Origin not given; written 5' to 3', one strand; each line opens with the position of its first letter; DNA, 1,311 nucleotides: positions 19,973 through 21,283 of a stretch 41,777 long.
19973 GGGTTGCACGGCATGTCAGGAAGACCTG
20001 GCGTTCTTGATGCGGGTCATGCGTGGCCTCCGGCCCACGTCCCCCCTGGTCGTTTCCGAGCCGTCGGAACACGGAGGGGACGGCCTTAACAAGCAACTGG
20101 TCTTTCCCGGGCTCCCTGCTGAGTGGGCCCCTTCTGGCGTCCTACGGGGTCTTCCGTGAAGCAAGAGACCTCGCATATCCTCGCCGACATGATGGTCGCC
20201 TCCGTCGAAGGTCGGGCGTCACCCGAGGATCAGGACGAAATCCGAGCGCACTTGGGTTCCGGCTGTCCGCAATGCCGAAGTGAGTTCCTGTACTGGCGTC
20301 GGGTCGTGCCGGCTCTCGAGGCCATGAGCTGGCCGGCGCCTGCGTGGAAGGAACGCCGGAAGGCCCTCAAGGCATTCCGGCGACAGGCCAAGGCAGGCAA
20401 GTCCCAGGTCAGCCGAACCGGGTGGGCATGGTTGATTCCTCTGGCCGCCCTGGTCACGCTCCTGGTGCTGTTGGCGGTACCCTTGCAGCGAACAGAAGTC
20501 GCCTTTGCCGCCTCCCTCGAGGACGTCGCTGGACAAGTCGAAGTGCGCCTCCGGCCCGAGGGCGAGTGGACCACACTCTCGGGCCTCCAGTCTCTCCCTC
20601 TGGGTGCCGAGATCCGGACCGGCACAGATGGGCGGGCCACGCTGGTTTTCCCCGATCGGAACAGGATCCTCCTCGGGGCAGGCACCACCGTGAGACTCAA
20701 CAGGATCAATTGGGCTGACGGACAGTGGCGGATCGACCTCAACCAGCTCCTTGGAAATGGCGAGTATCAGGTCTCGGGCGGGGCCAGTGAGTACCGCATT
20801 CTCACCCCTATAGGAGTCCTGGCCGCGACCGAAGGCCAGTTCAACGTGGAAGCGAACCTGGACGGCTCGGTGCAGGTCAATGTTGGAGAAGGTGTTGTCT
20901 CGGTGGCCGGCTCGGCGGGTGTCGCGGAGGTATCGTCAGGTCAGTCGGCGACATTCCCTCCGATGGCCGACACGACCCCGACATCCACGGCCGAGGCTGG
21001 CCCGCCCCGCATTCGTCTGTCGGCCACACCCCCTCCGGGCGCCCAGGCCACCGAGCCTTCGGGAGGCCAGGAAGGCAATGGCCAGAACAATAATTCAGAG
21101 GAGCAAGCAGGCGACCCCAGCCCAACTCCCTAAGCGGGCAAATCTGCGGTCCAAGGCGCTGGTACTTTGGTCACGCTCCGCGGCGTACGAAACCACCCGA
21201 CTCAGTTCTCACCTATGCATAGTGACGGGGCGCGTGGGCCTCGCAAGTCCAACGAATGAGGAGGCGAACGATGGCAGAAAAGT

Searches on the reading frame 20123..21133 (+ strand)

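Call 28: search_protein_families(library=pfam, proteins=[window:20123-21133:+], max_evalue=0.00001)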
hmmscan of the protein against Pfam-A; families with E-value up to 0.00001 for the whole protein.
window:20123-21133:+ (336 aa): 1 family
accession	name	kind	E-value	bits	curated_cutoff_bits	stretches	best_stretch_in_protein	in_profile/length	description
PF04773.18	FecR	-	3.8e-09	37.3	24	1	163-259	2-96/97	FecR protein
